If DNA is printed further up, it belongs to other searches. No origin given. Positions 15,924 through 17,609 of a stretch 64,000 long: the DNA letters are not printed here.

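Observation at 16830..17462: Degenerate [FeFe]-hydrogenase H-cluster domain fused to a NiFe small-subunit half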

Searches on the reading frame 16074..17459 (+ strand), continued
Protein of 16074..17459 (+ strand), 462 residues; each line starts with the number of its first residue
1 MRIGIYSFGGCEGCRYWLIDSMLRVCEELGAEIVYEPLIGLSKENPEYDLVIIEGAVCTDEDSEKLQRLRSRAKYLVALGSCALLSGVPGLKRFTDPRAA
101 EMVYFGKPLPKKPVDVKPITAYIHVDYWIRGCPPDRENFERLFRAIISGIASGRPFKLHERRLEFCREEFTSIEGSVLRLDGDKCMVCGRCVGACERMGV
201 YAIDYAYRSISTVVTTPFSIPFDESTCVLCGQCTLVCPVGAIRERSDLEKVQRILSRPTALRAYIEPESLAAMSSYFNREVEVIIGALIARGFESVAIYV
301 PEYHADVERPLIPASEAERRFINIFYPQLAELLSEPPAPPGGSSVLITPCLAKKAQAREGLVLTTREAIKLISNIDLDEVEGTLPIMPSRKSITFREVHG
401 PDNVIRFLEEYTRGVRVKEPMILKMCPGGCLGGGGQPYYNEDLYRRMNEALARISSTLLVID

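Call 16: search_solved_structures(query=P0042, max_evalue=1e-30, show_alignments=4)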
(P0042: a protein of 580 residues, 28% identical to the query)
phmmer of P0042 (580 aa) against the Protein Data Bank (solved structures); distinct sequences matched with E-value up to 1e-30: 67 (the best 60 are shown).
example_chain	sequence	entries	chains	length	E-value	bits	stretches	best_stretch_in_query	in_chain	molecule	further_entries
8a6t_A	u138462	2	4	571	1.4e-194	651.1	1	9-576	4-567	Electron bifurcating hydrogenase subunit HydA1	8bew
7q4v_A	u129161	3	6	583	1.7e-190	637.6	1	8-574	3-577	Iron hydrogenase HydA1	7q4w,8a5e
9rj9_A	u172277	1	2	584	1.5e-141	476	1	10-575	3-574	Iron hydrogenase 1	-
9rjo_A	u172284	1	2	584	3.7e-141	474.7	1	10-575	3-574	Iron hydrogenase 1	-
4xdd_A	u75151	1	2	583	7.4e-141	473.7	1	10-575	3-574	Iron hydrogenase 1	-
4xdc_A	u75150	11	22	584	7.5e-141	473.7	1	10-575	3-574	Iron hydrogenase 1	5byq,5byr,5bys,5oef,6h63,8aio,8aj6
8cjy_A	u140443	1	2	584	1.1e-140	473.1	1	10-575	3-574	Iron hydrogenase 1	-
6gm8_A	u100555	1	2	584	1.7e-140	472.5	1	10-575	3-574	Iron hydrogenase 1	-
6gm0_A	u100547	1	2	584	1.7e-140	472.5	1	10-575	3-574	Iron hydrogenase 1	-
9rjq_A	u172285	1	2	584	1.9e-140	472.4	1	10-575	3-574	Iron hydrogenase 1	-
6gm4_A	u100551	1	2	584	1.9e-140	472.3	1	10-575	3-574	Iron hydrogenase 1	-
1c4a_A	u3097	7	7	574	1.9e-140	472.3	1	10-574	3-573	PROTEIN (FE-ONLY HYDROGENASE) | PROTEIN (PERIPLASMIC HYDROGENASE 1) | Iron hydrogenase 1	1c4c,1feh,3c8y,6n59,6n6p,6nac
6gm2_A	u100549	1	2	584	1.9e-140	472.3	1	10-575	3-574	Iron hydrogenase 1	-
6yf4_A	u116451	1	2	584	1.9e-140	472.3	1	10-575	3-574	Iron hydrogenase 1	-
6gm1_A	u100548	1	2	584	4.4e-140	471.1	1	10-575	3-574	Iron hydrogenase 1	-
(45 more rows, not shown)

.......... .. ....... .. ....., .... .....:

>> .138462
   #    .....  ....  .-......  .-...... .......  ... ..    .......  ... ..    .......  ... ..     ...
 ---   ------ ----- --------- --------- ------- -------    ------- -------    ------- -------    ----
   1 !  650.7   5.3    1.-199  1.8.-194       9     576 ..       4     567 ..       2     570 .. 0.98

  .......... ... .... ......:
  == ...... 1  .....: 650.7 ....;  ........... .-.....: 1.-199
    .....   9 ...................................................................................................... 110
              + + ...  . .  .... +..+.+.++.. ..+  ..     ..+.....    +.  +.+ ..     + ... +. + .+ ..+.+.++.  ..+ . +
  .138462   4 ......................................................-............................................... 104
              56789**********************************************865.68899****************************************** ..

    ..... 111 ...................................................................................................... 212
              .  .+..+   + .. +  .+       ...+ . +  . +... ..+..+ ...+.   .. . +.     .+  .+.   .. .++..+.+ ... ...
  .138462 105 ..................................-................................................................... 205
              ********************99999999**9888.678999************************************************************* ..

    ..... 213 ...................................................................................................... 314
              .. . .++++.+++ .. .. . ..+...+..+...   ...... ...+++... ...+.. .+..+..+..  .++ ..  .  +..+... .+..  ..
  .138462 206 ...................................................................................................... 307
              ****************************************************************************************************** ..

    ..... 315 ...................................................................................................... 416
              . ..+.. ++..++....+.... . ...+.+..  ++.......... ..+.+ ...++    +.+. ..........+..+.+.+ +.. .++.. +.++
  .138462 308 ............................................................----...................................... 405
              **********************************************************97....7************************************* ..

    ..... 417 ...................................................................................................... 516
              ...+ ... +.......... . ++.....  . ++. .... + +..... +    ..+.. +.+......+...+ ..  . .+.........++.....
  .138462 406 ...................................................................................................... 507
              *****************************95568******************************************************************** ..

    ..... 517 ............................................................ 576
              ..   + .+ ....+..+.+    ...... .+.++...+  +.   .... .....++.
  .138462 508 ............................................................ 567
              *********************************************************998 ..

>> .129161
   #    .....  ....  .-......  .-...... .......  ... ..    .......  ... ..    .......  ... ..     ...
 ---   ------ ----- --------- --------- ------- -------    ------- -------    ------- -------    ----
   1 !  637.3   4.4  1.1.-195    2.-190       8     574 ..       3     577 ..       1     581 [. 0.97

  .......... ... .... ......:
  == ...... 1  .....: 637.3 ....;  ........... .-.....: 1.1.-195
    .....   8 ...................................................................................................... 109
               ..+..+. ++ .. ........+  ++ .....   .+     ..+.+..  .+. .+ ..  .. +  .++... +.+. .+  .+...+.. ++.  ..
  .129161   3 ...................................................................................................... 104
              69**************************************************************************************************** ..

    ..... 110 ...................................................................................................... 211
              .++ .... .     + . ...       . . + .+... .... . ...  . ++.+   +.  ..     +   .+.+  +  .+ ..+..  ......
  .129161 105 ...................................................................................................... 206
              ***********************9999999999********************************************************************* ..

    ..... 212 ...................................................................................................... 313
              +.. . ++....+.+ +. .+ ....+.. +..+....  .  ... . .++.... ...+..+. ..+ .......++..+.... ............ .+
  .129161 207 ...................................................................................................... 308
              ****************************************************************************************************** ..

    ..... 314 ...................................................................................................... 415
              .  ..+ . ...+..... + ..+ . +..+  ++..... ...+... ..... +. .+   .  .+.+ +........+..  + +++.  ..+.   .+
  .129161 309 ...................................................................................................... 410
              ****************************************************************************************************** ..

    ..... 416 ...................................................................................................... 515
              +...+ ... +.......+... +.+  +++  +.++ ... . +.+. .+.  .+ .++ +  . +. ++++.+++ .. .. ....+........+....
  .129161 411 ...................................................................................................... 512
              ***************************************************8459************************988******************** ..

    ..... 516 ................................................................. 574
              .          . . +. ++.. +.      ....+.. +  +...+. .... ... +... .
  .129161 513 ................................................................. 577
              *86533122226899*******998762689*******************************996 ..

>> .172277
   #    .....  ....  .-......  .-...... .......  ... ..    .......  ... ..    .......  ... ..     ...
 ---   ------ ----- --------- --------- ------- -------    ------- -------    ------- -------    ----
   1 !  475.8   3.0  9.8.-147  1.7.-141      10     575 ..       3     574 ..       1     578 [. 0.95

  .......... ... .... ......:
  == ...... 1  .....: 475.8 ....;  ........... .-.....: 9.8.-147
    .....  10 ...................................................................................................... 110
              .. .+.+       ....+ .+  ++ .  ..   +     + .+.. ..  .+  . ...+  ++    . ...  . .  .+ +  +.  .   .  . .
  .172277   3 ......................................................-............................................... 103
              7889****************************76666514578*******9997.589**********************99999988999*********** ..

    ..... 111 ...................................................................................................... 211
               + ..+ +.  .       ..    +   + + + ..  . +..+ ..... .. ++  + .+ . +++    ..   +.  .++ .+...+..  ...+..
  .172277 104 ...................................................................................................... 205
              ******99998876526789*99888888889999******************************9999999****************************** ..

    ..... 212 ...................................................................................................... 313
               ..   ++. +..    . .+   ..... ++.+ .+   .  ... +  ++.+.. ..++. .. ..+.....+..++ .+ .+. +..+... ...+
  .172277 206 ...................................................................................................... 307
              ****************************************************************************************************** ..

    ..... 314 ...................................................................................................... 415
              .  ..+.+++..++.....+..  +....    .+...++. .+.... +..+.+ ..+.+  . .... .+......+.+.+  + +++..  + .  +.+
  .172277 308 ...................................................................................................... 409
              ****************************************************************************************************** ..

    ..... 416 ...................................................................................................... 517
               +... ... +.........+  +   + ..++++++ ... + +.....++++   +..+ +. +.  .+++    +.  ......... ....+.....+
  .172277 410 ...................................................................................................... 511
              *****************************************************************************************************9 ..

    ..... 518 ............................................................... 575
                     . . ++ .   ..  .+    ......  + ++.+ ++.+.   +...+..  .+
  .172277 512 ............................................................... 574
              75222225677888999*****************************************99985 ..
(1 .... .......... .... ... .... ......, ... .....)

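Call 21: find_related_loci(query=A2, collection=genome_contigs, flank=10000)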
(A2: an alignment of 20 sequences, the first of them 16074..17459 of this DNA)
Query A2 (462 aa) in genome_contigs; peptide patterns used: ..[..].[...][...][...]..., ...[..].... (x = any residue, [..] = any of these).
600 stretches matched a pattern (row limit reached: there are more); 416 encode a relative of the query (tblastn E <= 1e-3); the best 80 are kept; 80 distinct loci.
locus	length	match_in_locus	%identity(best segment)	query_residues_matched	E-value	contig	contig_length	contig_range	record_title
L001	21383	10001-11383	87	1-461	0e+0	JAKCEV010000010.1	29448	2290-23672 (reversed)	MAG: Candidatus Wolframiiraptor allenii isolate LGB-01.bin.22 NODE_239_length_29448_cov_18.052495, whole genome shotgun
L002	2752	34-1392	49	1-454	3e-145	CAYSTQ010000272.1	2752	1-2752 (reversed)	MAG TPA_asm: uncultured Thermoproteales archaeon isolate binchicken_co6_63 genome assembly, contig: NODE_53420_length_27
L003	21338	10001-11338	41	3-445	2e-98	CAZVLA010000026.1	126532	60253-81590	MAG TPA_asm: uncultured Desulfurococcaceae archaeon isolate binchicken_co219_376 genome assembly, contig: k141_1241510,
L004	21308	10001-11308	39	1-436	4e-94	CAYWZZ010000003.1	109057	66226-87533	MAG TPA_asm: uncultured Candidatus Bathyarchaeia archaeon isolate SRP104967_co1_9 genome assembly, contig: NODE_34_lengt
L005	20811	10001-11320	40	3-443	4e-94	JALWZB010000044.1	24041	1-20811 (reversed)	MAG: Desulfurococcales archaeon isolate T2_metabat1_scaf2bin.068 T2_NODE_1666_length_24041_cov_3.479510, whole genome sh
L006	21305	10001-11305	39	3-438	4e-94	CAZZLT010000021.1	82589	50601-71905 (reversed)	MAG TPA_asm: uncultured Desulfurococcaceae archaeon isolate binchicken_co25_114 genome assembly, contig: k141_178584, wh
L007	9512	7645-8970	38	1-441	1e-88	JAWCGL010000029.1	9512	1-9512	MAG: Candidatus Bathyarchaeia archaeon isolate JZ-1_202007_bins_68 JZ-1_202007_bins_68_scaffold_29, whole genome shotgun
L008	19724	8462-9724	34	1-438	4e-67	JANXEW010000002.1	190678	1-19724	MAG: Thermofilaceae archaeon isolate SKYB99 NODE_2_length_190678_cov_15.934460, whole genome shotgun sequence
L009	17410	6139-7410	34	1-438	4e-63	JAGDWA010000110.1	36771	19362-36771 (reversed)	MAG: Thermofilum sp. isolate KUA_Bin21 NODE_185_length_36771_cov_5.174393, whole genome shotgun sequence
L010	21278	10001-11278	32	1-438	4e-62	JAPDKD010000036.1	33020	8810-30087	MAG: archaeon isolate S6B1_HD70 c_000000000421, whole genome shotgun sequence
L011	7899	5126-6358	33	1-437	2e-59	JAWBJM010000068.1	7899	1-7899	MAG: Pyrobaculum sp. isolate GMQS_201907_bins_3 GMQS_201907_bins_3_scaffold_68, whole genome shotgun sequence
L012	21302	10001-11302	32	1-455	3e-57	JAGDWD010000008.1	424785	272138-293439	MAG: Desulfurococcales archaeon isolate KUA_Bin18 NODE_5_length_424785_cov_17.354986, whole genome shotgun sequence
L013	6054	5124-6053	37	1-317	2e-54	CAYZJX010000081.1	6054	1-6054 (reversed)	MAG TPA_asm: uncultured Desulfurococcaceae archaeon isolate binchicken_co6_186 genome assembly, contig: NODE_17318_lengt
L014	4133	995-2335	37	1-458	5e-68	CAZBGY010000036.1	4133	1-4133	MAG TPA_asm: uncultured Candidatus Bathyarchaeia archaeon isolate SRP104967_co1_99 genome assembly, contig: NODE_7008_le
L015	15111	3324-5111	29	175-454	3e-26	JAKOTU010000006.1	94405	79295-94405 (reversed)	MAG: Bacillota bacterium isolate CAAI_maxbin.063_sub k201_730738, whole genome shotgun sequence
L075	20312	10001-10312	41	149-258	6e-16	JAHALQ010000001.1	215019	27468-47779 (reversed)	MAG: Proteobacteria bacterium isolate L3_072_000M1_dasL3_072_000M1_concoct_80 L3_072_000M1_scaffold_12, whole genome sho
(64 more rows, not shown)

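Call 33: search_protein_families(library=ncbifam, proteins=[window:16074-17459:+], max_evalue=0.01)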
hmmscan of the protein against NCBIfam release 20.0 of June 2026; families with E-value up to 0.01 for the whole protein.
window:16074-17459:+ (462 aa): 47 families (the best 25 are shown)
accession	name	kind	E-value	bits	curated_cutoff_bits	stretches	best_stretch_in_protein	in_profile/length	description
NF040763.1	FeFe_hydrog_A6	exception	1.3e-29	103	765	2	175-260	137-223/571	NADH-dependent [FeFe] hydrogenase, group A6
TIGR02512.1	FeFe_hydrog_A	subfamily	1.8e-24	86.3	405.95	2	179-284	3-110/375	[FeFe] hydrogenase, group A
NF040762.1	Hydr_FeFe_Clost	exception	1.7e-23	83.1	900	2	177-277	138-240/572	ferredoxin hydrogenase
NF045875.1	F420_non_VhuG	exception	6.2e-21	74.9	450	1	2-157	6-174/286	F420-non-reducing hydrogenase subunit VhuG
NF040836.1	sulfhyd_HydD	equivalog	7.9e-20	71.1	500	1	1-141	6-148/261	NADPH-dependent hydrogenase/sulfhydrogenase 1 subunit delta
TIGR03294.1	FrhG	equivalog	4.7e-19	69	245.5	1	2-240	3-218/228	coenzyme F420 hydrogenase subunit gamma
NF040831.1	sulfhyd_ShyD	equivalog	3.1e-18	66.3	460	1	1-154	1-155/240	NAD(P)-dependent hydrogenase/sulfhydrogenase 2 subunit delta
TIGR04105.1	FeFe_hydrog_B1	subfamily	2.3e-16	59.5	450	1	164-296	123-257/462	monomeric [FeFe] hydrogenase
NF005745.0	PRK07569.1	equivalog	1.4e-11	44.2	333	1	177-246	140-211/238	bidirectional hydrogenase complex protein HoxU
NF042909.1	FMH_DH_FwdF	exception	6.6e-09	35.3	375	1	173-254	45-128/336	tungsten-dependent formylmethanofuran dehydrogenase subunit FwdF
TIGR01971.1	NuoI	subfamily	9.7e-08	31.6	113.05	1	182-252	41-108/121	NADH-quinone oxidoreductase, chain I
NF006183.0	PRK08318.1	equivalog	1.6e-07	30.4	335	1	178-246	337-399/422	NAD-dependent dihydropyrimidine dehydrogenase subunit PreA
NF058577.1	FdxA_fam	equivalog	2.8e-07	30.6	65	1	225-247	7-29/52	4Fe-4S ferredoxin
NF009053.0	PRK12387.1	subfamily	6.3e-06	26.1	204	1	182-249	37-97/180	formate hydrogenlyase complex iron-sulfur subunit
NF040864.1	HgcB_ferredoxin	equivalog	9.3e-06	25.4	99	1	176-246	7-65/93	mercury methylation ferredoxin HgcB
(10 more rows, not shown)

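Call 34: predict_structure(alignment_id=A2)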
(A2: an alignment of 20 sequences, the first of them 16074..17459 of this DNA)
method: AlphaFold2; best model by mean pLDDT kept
length: 462 residues; sequences in the alignment: 20
mean_pLDDT: 77.2   pTM: 0.65
mean pLDDT of the five models: 77.2, 76.3, 75.2, 72.9, 72.6
residues with pLDDT >= 90: 166; 70-90: 152; 50-70: 84; < 50: 60
segments of 3 or more residues with pLDDT < 50: 83-95, 102-105, 130-134, 158-169, 202-220, 460-462
pLDDT, mean of each block of 10 residues (from residue 1): 83 68 90 90 92 79 89 84 42 49 50 64 69 61 84 63 39 74 58 63 38 35 70 73 86 91 96 96 97 94 82 92 88 91 92 83 94 94 86 76 91 84 88 84 90 76 33
secondary structure, 60 per line:
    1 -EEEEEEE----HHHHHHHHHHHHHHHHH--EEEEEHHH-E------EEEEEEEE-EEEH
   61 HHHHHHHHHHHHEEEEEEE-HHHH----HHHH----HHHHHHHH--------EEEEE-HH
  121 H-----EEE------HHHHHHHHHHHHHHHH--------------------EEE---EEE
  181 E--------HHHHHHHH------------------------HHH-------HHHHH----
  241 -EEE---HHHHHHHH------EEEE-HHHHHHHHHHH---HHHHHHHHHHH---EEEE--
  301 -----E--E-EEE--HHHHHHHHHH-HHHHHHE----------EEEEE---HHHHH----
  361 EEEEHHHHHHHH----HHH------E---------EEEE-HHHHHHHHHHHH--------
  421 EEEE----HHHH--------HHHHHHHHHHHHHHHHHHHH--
elements in order: E2-8 H13-29 E32-36 E48-55 E57-59 H60-72 E73-79 H81-84 H89-92 H97-104 E113-117 E127-129 H136-151 E172-174 E178-181 H190-197 H232-236 E242-244 H248-255 E262-265 H267-277 H281-291 E295-298 E311-313 H316-325 H327-332 E344-348 H352-356 E361-364 H365-372 E396-399 H401-412 E421-424 H429-432 H441-460
